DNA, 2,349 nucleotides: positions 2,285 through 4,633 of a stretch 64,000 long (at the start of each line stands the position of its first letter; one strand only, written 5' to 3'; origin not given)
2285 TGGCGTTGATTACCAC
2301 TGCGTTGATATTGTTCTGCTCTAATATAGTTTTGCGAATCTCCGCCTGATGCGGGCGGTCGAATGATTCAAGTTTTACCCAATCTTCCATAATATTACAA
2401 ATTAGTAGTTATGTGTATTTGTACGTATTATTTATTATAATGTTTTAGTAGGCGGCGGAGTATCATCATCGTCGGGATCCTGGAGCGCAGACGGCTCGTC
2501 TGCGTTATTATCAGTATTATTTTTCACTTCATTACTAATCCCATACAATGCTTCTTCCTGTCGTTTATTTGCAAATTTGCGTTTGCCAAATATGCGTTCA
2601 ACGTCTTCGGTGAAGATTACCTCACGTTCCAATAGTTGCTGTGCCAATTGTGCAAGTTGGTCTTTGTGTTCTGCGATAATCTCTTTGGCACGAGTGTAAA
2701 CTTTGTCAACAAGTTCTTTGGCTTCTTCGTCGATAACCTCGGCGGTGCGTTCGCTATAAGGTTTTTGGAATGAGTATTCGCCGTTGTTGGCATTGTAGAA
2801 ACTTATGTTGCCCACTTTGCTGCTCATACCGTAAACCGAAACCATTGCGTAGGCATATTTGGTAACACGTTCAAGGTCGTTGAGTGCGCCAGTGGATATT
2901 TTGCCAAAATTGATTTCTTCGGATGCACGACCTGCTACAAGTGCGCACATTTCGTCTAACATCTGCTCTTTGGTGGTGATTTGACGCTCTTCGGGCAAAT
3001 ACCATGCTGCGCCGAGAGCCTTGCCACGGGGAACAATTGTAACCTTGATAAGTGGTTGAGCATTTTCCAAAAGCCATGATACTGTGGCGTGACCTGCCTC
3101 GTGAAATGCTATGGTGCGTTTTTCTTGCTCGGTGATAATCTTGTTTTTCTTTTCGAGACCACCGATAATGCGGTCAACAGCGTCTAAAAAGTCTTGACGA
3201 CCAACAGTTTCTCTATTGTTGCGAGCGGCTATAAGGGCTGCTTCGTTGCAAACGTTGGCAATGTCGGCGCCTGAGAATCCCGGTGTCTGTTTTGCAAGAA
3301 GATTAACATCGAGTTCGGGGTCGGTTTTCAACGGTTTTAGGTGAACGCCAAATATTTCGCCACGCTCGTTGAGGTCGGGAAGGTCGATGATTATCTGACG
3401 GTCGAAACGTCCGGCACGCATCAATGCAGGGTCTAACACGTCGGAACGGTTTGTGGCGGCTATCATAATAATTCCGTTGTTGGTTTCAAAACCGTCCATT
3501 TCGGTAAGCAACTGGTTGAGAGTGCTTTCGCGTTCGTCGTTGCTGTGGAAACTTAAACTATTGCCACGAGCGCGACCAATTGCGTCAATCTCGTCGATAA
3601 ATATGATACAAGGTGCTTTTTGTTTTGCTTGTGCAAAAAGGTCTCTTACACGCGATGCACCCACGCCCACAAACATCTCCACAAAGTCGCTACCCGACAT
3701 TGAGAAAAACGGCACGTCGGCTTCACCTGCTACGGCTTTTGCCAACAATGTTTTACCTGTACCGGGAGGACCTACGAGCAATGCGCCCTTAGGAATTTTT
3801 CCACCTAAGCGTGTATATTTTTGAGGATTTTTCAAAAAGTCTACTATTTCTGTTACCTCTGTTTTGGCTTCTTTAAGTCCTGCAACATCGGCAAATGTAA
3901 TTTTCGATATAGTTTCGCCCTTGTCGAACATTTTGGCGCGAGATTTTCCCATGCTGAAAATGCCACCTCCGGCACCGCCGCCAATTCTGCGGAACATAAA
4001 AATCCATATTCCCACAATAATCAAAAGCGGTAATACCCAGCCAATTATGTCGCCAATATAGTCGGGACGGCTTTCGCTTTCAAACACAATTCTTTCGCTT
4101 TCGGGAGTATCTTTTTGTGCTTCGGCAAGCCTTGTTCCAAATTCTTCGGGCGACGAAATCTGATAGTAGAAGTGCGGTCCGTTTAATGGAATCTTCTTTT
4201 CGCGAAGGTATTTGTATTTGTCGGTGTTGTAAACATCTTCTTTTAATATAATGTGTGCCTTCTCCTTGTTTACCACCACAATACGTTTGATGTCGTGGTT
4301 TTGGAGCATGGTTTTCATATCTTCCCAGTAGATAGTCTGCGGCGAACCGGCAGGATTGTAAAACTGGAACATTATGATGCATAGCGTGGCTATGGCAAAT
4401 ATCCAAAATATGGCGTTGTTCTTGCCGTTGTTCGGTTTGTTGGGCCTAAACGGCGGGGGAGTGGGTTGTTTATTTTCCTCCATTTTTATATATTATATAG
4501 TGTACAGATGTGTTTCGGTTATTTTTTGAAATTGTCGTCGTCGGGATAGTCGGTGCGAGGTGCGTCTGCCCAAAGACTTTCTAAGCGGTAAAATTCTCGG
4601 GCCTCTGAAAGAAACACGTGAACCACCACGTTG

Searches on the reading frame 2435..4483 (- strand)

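Call 63: search_protein_families(library=pfam, proteins=[window:2435-4483:-], max_evalue=0.00001)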
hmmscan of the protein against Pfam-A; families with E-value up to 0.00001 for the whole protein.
window:2435-4483:- (682 aa): 6 families
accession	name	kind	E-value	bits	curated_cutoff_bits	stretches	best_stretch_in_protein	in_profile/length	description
PF01434.24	Peptidase_M41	-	1.1e-65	221.5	29.9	1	449-631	2-191/191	Peptidase family M41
PF00004.35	AAA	-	2e-50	171.1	21.2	1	235-367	2-130/131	ATPase family associated with various cellular activities (AAA)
PF17862.7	AAA_lid_3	-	2.1e-15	56.4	27.2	1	391-433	2-44/45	AAA+ lid domain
PF06480.20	FtsH_ext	-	8.1e-09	36.1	25.5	1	25-92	2-70/103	FtsH Extracellular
PF07728.20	AAA_5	-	1.7e-06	28.5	22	0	235-355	3-136/139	AAA domain (dynein-related subfamily)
PF05496.18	RuvB_N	-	4.2e-06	27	27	0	234-305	36-99/159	Holliday junction DNA helicase RuvB P-loop domain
